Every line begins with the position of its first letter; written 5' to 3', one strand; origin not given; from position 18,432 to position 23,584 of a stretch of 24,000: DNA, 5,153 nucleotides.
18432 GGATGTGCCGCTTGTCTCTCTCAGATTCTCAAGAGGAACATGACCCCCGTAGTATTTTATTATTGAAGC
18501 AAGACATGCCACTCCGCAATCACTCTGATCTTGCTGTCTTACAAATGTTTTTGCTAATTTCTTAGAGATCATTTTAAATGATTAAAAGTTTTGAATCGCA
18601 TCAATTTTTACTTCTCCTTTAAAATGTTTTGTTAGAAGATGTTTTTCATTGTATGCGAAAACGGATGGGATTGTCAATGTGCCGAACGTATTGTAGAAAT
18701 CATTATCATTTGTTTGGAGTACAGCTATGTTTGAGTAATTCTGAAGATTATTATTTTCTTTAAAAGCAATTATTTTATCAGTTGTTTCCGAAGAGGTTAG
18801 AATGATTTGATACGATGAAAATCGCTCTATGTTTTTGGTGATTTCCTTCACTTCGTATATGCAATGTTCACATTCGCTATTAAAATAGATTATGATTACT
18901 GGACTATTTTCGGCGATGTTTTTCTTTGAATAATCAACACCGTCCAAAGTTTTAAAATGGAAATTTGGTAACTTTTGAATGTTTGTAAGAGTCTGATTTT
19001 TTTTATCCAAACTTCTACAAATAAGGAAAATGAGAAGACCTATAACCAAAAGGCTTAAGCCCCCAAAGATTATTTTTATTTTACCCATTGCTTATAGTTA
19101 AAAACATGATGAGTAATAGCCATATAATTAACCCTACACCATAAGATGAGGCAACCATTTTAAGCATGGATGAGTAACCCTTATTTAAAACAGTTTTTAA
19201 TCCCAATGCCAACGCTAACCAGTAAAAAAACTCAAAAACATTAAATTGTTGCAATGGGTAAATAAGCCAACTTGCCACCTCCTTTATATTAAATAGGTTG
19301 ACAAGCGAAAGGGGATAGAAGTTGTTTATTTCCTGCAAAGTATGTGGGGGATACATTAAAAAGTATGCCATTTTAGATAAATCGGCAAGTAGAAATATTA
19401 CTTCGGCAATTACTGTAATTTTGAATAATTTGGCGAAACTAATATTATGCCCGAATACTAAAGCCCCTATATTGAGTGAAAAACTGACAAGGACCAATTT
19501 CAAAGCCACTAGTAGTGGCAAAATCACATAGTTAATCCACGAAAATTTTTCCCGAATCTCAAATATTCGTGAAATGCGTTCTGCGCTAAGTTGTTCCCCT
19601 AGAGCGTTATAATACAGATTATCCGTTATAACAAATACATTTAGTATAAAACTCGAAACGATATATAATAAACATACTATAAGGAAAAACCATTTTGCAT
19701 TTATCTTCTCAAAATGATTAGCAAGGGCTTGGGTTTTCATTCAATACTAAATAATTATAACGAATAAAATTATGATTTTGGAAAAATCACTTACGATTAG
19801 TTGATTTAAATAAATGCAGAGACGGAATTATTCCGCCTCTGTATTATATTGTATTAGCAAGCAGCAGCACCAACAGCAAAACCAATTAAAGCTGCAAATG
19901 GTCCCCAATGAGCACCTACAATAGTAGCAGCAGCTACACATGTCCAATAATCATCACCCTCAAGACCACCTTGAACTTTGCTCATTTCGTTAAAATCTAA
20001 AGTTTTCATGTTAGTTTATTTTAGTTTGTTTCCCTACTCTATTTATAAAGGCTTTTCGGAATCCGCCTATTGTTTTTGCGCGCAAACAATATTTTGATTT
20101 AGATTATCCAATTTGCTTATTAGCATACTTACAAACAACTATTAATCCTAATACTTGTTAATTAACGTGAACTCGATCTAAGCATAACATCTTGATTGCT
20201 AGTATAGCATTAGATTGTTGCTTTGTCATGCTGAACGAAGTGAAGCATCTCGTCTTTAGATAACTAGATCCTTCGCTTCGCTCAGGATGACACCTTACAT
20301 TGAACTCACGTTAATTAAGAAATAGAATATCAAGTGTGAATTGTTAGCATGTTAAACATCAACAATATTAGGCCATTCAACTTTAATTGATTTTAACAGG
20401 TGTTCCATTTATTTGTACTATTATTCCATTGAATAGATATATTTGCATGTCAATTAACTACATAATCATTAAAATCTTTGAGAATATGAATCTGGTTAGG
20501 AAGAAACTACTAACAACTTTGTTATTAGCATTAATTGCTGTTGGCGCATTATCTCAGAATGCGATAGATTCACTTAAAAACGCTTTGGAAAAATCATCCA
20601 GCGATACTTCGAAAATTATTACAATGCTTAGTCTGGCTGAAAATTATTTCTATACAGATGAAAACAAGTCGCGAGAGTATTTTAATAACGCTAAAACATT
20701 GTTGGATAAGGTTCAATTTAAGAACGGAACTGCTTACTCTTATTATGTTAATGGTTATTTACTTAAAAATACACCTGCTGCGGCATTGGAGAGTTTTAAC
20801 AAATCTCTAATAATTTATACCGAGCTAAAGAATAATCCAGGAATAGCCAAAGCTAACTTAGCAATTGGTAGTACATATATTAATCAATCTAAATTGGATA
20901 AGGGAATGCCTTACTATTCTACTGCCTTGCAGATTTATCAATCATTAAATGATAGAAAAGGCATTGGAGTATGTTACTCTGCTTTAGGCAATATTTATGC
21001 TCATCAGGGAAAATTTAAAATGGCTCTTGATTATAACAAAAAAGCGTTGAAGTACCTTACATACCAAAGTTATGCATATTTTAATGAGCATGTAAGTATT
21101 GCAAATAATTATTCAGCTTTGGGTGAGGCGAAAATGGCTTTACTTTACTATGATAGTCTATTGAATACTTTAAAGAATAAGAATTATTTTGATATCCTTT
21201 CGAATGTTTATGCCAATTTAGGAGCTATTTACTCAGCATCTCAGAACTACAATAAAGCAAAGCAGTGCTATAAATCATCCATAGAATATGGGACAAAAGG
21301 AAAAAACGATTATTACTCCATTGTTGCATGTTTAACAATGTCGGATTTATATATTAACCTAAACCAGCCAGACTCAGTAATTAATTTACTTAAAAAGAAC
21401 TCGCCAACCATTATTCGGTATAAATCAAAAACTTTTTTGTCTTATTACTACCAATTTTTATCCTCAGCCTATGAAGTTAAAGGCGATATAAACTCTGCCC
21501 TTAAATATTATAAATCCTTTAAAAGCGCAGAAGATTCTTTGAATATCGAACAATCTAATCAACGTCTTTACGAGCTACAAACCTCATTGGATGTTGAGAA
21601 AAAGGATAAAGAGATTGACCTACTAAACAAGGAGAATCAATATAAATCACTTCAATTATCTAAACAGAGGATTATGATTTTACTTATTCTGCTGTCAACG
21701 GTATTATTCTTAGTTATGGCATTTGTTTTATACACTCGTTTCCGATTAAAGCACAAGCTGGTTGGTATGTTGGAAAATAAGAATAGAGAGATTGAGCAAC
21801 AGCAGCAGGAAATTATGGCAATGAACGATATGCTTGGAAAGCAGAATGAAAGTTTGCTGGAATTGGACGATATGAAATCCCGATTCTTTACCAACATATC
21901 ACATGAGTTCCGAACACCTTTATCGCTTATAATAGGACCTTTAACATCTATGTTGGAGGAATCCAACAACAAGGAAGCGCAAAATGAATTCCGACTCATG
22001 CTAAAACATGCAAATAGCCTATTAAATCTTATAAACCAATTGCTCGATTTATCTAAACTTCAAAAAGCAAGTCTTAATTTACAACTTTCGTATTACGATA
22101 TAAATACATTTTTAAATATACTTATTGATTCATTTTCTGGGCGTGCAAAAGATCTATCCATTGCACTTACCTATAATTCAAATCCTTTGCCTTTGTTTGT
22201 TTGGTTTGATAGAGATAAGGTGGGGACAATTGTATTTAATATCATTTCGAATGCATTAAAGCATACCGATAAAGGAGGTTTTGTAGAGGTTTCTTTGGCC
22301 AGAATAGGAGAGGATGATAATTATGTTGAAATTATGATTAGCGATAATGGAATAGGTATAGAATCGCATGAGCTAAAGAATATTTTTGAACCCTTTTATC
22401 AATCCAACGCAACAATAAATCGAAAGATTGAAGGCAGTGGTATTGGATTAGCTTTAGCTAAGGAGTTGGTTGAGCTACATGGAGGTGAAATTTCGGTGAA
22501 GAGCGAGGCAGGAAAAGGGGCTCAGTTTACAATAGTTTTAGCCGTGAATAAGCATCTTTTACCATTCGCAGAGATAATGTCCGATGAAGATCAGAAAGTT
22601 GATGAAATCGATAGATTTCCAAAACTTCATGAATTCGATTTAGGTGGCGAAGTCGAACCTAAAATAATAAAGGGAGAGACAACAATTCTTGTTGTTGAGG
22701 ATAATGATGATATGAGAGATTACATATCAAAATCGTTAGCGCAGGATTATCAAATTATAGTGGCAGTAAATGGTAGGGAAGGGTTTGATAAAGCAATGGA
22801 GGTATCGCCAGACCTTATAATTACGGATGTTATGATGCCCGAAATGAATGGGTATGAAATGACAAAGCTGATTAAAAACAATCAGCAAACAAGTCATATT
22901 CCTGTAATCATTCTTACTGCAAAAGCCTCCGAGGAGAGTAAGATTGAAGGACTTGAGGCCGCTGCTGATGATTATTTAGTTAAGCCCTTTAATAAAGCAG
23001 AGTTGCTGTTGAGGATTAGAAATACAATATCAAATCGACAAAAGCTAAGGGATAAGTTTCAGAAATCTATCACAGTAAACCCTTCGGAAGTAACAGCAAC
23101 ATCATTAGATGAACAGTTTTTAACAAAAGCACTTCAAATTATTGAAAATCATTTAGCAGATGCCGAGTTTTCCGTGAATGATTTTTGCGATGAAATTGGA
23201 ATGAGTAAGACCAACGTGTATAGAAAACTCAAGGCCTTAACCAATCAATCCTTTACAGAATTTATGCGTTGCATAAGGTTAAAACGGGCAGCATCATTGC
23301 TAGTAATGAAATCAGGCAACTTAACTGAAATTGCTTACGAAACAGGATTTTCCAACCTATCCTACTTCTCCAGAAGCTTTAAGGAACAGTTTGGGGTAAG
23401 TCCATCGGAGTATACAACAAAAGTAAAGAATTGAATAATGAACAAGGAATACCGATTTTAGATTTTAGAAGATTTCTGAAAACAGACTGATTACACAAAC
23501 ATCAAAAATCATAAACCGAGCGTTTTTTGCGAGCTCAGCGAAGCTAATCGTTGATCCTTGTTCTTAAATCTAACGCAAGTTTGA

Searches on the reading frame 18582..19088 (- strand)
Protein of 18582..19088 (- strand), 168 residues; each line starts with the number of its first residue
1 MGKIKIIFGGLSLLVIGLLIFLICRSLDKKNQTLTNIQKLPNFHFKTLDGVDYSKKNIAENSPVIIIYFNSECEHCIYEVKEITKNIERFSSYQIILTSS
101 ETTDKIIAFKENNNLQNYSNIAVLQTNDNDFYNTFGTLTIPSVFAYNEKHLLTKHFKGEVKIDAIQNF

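Call 11: search_protein_families(library=pfam, proteins=[window:18582-19088:-], max_evalue=0.01)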
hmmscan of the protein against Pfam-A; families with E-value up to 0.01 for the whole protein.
window:18582-19088:- (168 aa): 2 families
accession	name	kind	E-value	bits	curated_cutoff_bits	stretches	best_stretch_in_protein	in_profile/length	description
PF00578.27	AhpC-TSA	-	1.7e-08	34.9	26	1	38-151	3-120/124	AhpC/TSA family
PF13098.12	Thioredoxin_2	-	0.0011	19.7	27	1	60-164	4-99/104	Thioredoxin-like domain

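Call 88: search_protein_families(library=ncbifam, proteins=[window:18582-19088:-], max_evalue=1)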
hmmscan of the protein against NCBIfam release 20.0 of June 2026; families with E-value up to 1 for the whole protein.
window:18582-19088:- (168 aa): 6 families
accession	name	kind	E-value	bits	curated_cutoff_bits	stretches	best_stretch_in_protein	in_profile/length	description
NF010625.0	PRK14018.1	equivalog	1.2e-05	24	522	1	24-163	22-163/521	bifunctional peptide-methionine (S)-S-oxide reductase MsrA/peptide-methionine (R)-S-oxide reductase MsrB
NF041202.1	StoA_CxxC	exception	1.4e-05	25.1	210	1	18-166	11-158/163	endospore biogenesis thiol-disulfide oxidoreductase StoA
NF002854.0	PRK03147.1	subfamily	0.00013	21.9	170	1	13-168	15-168/176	thiol-disulfide oxidoreductase ResA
NF006960.0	PRK09437.1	equivalog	0.019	14.9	140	1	33-158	3-118/156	thioredoxin-dependent thiol peroxidase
TIGR02738.1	TrbB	equivalog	0.029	14.1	132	1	18-77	6-66/153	type-F conjugative transfer system pilin assembly thiol-disulfide isomerase TrbB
TIGR03759.1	conj_TIGR03759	hypoth_equivalog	0.15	11.5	126.4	1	52-136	99-183/200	TIGR03759 family integrating conjugative element protein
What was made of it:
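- It has a GG leader and a PCAT, and a thioredoxin-like protein is encoded in the island (18582-19088; calls 11, 88).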

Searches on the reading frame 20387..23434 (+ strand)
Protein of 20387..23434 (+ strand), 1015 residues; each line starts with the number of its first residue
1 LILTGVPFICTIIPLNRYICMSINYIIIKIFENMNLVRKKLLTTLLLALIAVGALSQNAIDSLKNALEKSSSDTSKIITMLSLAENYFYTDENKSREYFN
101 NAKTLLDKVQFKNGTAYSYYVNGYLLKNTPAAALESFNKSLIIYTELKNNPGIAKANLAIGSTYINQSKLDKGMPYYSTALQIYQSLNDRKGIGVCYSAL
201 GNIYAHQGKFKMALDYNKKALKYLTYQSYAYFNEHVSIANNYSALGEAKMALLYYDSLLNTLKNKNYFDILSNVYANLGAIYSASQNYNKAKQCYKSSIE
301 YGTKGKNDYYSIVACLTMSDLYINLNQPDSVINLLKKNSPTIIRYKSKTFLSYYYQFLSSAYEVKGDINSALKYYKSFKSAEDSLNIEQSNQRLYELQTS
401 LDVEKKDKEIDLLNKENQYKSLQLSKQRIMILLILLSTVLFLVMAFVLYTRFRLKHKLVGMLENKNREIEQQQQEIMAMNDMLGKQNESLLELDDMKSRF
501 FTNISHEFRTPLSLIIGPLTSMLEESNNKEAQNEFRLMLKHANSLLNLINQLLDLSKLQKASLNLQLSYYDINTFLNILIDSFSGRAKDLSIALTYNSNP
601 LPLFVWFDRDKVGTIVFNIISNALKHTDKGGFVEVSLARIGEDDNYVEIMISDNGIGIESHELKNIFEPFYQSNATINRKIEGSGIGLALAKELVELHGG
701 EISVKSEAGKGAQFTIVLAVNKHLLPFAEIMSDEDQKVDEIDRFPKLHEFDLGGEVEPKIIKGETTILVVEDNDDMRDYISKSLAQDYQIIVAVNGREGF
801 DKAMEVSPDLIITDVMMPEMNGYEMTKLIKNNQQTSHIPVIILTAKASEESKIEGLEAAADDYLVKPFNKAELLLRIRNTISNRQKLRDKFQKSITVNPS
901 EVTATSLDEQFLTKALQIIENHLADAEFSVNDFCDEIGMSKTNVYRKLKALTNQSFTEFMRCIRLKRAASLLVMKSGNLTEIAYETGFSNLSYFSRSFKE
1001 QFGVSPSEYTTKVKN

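Call 11: search_protein_families(library=pfam, proteins=[window:20387-23434:+], max_evalue=0.01)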
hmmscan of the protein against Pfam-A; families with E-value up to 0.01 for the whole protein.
window:20387-23434:+ (1015 aa): 16 families
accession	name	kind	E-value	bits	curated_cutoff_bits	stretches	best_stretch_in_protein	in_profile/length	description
PF02518.31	HATPase_c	-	2.2e-28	99.4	26.4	1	608-719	2-108/111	Histidine kinase-, DNA gyrase B-, and HSP90-like ATPase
PF00072.30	Response_reg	-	4.6e-27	94.8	30.2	1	767-877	1-110/111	Response regulator receiver domain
PF12833.13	HTH_18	-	3.6e-21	75.7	33.6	1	934-1010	2-78/80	Helix-turn-helix domain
PF13424.12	TPR_12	-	7.1e-17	61.8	30.1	2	153-222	2-73/77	Tetratricopeptide repeat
PF00165.29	HTH_AraC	-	2.7e-16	59.7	26.6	2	978-1010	10-41/42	Bacterial regulatory helix-turn-helix proteins, AraC family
PF00512.31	HisKA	-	1.2e-15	57.7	26.9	1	496-559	1-64/66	His Kinase A (phospho-acceptor) domain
PF00515.34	TPR_1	-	6.3e-12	45.2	27.8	2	196-222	3-29/34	Tetratricopeptide repeat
PF07719.23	TPR_2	-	3.7e-10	39.6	27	0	274-300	3-29/34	Tetratricopeptide repeat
PF13181.12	TPR_8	-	6.7e-09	35.7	25.7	1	274-300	3-29/34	Tetratricopeptide repeat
PF13176.12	TPR_7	-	4.5e-07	29.9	27.9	0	198-221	3-26/36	Tetratricopeptide repeat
PF17874.7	TPR_MalT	-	5.7e-07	29.6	45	1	100-297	25-227/336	MalT-like TPR region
PF13374.12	TPR_10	-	5.6e-06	26.6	27.5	0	196-222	4-30/42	Tetratricopeptide repeat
PF24885.1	TPR_NPHP3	-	0.00025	20.9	100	1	95-221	75-210/239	Nephrocystin-3 TPR domain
PF13589.12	HATPase_c_3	-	0.0012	19.3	25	0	618-692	9-81/137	Histidine kinase-, DNA gyrase B-, and HSP90-like ATPase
PF13431.12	TPR_17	-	0.0015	19.1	24.4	0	272-293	13-34/34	Tetratricopeptide repeat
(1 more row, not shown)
